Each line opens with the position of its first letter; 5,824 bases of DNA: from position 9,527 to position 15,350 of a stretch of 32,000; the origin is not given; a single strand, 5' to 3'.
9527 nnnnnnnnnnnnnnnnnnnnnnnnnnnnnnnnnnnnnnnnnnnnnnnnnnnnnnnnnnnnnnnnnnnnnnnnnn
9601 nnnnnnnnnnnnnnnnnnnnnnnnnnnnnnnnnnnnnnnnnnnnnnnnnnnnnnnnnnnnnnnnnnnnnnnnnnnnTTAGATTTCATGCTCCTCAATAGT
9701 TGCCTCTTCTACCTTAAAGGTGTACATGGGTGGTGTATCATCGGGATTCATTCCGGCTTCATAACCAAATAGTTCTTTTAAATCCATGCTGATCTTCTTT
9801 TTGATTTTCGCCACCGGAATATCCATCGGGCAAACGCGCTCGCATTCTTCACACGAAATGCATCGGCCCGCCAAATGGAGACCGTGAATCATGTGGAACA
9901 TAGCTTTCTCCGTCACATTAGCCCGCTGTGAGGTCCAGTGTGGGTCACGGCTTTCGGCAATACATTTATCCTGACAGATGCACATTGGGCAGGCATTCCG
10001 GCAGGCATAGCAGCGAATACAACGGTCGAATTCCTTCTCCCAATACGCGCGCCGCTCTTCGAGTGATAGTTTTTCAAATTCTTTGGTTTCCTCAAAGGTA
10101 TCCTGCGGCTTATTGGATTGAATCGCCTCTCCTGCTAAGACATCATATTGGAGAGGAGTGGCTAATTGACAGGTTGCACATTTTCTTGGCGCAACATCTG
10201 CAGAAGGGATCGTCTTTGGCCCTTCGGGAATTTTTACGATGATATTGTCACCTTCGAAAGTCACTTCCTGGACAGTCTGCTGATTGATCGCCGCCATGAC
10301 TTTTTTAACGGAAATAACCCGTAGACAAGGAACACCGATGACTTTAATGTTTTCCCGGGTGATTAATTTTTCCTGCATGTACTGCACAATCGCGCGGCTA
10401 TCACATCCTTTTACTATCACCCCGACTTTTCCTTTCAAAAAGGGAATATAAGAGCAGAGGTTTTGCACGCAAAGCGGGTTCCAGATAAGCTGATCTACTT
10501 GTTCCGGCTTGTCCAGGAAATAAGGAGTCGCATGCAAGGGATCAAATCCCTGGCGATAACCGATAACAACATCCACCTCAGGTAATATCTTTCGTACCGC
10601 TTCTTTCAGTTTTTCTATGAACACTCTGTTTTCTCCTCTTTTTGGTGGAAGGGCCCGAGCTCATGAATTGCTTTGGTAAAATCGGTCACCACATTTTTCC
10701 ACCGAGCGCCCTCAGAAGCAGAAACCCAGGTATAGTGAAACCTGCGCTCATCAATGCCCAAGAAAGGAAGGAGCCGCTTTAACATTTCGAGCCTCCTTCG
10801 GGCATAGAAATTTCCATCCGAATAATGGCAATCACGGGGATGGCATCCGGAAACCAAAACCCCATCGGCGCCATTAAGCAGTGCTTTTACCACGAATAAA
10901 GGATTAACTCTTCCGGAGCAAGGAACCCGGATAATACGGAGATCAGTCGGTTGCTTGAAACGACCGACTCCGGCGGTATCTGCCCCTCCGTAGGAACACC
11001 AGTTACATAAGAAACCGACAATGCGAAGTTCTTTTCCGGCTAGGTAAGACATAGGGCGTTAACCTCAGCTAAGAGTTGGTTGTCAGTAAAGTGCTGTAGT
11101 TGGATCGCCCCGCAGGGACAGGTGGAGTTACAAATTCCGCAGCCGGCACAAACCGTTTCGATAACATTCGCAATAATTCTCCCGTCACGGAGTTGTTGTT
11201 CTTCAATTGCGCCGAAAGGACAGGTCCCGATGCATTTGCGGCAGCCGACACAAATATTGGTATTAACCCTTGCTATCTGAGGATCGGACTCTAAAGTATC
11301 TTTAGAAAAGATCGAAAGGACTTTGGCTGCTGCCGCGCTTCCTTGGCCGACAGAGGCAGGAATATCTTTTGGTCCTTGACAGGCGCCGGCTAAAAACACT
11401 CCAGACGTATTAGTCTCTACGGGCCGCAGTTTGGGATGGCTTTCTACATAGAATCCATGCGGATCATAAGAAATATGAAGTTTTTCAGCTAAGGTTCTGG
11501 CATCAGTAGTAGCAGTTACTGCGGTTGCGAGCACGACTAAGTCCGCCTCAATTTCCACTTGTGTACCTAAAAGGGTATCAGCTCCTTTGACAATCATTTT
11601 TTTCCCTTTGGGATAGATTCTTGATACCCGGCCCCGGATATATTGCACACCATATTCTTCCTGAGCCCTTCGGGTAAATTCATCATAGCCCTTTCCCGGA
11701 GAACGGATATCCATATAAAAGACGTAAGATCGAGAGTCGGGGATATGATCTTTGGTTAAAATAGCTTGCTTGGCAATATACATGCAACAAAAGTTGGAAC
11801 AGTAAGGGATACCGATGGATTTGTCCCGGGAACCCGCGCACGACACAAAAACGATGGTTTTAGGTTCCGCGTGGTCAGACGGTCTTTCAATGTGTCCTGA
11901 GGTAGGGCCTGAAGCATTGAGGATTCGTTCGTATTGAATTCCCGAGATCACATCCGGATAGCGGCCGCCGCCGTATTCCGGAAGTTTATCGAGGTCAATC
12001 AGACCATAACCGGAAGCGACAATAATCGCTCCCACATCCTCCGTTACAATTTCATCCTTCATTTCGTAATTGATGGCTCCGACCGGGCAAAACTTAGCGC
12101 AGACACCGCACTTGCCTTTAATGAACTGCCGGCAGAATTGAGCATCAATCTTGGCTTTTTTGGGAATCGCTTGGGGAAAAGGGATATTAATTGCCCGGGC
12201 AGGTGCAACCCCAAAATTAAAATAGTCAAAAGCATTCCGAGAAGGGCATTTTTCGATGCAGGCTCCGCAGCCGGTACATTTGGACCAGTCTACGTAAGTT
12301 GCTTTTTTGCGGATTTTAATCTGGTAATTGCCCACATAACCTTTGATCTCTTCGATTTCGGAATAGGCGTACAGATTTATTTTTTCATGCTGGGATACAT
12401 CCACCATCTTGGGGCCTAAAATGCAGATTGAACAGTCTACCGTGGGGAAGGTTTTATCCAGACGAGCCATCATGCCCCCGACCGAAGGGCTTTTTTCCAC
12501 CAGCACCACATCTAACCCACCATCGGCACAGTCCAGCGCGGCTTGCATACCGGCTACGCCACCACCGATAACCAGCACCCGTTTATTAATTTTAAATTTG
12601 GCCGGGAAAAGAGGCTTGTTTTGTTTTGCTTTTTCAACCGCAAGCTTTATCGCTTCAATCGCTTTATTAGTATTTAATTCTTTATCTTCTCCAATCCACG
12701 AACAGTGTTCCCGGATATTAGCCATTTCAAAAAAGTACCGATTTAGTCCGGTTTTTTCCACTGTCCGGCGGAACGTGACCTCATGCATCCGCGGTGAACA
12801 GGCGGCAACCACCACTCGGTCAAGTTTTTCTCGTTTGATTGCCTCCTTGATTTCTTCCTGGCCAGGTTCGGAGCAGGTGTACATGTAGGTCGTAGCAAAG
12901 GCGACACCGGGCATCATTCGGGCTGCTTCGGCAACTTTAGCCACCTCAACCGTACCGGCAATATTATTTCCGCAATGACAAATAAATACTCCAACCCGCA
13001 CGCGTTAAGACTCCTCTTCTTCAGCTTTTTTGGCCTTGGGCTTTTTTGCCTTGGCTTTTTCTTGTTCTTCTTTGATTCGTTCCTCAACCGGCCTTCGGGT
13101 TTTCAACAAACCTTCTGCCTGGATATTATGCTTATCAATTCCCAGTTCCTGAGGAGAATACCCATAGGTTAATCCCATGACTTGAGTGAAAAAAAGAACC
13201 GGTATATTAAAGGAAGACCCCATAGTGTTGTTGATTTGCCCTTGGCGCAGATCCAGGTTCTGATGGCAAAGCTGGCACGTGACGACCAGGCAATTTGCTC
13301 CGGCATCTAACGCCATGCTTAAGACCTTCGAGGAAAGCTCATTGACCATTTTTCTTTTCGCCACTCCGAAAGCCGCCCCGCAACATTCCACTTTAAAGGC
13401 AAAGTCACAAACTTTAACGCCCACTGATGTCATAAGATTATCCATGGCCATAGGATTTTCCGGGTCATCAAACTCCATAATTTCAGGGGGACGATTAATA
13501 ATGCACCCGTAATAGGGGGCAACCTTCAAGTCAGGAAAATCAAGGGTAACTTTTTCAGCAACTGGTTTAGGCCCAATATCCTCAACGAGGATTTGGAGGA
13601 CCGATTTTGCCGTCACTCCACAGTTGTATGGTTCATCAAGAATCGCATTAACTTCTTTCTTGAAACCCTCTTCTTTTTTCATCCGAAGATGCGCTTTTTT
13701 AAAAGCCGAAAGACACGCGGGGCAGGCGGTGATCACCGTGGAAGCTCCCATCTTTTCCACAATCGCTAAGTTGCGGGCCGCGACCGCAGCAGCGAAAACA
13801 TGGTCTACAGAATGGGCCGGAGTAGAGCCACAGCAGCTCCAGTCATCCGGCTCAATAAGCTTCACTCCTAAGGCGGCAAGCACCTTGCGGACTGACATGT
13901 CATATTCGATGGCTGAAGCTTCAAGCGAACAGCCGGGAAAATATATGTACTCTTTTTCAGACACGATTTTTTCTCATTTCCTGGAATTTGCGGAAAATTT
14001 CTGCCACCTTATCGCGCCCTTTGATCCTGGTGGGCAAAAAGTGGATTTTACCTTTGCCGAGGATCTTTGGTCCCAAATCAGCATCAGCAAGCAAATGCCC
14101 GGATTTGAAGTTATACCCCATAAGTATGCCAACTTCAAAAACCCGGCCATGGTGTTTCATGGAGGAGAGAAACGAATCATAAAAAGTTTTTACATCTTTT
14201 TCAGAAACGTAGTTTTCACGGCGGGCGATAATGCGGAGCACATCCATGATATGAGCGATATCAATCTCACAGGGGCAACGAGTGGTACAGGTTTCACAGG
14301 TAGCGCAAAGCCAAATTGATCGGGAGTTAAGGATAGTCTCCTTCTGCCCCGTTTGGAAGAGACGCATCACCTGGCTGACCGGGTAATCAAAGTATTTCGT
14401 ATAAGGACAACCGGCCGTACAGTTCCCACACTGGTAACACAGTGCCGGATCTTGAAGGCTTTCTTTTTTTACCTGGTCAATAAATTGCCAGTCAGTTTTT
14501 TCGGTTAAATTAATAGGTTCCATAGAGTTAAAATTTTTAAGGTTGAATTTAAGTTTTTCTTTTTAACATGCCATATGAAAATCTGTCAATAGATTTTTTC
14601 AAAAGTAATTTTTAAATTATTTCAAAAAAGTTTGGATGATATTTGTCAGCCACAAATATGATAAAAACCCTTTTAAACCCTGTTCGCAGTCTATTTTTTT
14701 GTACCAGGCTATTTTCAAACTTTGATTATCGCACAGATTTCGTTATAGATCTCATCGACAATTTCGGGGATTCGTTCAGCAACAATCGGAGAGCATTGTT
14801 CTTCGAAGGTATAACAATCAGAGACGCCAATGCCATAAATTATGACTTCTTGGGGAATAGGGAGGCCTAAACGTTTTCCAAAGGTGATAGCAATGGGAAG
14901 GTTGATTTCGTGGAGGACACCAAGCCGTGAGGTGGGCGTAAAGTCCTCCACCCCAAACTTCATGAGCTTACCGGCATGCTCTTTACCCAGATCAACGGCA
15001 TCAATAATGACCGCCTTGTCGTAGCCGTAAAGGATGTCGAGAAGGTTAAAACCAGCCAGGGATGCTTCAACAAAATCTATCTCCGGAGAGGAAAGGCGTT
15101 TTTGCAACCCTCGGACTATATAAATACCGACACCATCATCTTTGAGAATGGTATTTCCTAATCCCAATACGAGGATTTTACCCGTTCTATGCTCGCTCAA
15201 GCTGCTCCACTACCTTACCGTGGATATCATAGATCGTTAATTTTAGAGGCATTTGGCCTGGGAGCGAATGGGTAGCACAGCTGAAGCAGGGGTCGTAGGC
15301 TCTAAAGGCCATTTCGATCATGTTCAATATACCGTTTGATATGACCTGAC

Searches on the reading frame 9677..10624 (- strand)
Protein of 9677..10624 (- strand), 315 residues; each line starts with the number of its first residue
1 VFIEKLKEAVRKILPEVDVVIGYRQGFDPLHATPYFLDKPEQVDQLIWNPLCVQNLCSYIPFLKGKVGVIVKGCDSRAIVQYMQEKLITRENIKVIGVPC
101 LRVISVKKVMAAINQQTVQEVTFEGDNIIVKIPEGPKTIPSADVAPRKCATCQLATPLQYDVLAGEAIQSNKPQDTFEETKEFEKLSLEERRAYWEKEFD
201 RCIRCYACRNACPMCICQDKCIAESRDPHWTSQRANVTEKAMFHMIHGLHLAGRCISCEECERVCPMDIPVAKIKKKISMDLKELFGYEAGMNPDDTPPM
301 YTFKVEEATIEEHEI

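Call 8: search_protein_families(library=pfam, proteins=[window:9677-10624:-])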
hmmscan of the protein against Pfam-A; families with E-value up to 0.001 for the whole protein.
window:9677-10624:- (315 aa): 8 families
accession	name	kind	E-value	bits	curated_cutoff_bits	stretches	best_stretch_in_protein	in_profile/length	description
PF13187.11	Fer4_9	-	1.6e-07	31.7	27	1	201-268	1-50/52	4Fe-4S dicluster domain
PF13183.11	Fer4_8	-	2.5e-07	31.5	27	1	199-269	2-68/68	4Fe-4S dicluster domain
PF13534.11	Fer4_17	-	7.7e-07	30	22.2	1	201-269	1-60/61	4Fe-4S dicluster domain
PF00037.32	Fer4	-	7.3e-06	26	21.1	0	199-213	5-19/24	4Fe-4S binding domain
PF04432.18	FrhB_FdhB_C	-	1e-05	25.9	23.3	1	66-172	3-118/150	Coenzyme F420 hydrogenase/dehydrogenase, beta subunit C terminus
PF12838.12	Fer4_7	-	1.2e-05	26.1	27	0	201-269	1-52/52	4Fe-4S dicluster domain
PF12797.12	Fer4_2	-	4e-05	23.8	24.5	1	198-213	6-21/22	4Fe-4S binding domain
PF13237.11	Fer4_10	-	0.00026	21.3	25.5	0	197-266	4-53/53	4Fe-4S dicluster domain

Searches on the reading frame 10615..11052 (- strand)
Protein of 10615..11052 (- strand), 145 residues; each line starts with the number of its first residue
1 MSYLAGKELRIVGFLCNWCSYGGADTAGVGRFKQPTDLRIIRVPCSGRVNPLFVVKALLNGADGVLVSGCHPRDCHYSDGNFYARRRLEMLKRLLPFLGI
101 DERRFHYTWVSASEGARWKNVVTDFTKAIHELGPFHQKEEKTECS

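Call 8: search_protein_families(library=pfam, proteins=[window:10615-11052:-])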
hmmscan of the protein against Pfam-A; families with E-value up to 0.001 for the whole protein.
window:10615-11052:- (145 aa): 1 family
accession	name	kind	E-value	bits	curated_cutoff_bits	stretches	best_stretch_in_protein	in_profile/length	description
PF02662.21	FlpD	-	4.5e-51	172.5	22.3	1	11-133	1-123/123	Methyl-viologen-reducing hydrogenase, delta subunit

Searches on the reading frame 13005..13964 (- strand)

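Call 8: search_protein_families(library=pfam, proteins=[window:13005-13964:-])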
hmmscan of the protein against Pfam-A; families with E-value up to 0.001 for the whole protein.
window:13005-13964:- (319 aa): 2 families
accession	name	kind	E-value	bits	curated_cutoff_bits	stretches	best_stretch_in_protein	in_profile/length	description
PF02754.22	CCG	-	9.7e-26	90.1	20.6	2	7-88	2-84/85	Cysteine-rich domain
PF22196.1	HdrB-like_C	-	0.00097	19.5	33.4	0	210-280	15-87/87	HdrB-like C-terminal domain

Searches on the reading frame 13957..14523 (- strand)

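Call 8: search_protein_families(library=pfam, proteins=[window:13957-14523:-])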
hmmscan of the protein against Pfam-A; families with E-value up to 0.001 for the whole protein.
window:13957-14523:- (188 aa): 5 families
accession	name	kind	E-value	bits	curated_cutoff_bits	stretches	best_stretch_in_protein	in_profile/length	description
PF13534.11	Fer4_17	-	3.8e-09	37.4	22.2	1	29-88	2-61/61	4Fe-4S dicluster domain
PF13183.11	Fer4_8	-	9.5e-09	36.1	27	1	29-87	5-68/68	4Fe-4S dicluster domain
PF13187.11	Fer4_9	-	8.2e-08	32.6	27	1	29-85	2-49/52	4Fe-4S dicluster domain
PF13237.11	Fer4_10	-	2.8e-05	24.4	25.5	1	24-84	4-53/53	4Fe-4S dicluster domain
PF12838.12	Fer4_7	-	0.00036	21.4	27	0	29-87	2-52/52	4Fe-4S dicluster domain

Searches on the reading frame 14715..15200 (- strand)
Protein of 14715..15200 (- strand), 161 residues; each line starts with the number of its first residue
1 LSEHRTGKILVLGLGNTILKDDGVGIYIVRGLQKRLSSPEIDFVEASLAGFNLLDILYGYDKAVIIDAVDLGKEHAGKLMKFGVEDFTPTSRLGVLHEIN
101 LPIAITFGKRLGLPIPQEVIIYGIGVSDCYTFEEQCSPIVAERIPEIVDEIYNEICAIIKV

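Call 7: search_protein_families(library=pfam, proteins=[window:14715-15200:-])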
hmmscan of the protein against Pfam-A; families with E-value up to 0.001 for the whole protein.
window:14715-15200:- (161 aa): 1 family
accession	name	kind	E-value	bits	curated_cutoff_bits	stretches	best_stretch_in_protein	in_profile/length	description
PF01750.23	HycI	-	4e-12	46.5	23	1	26-153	1-129/130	Hydrogenase maturation protease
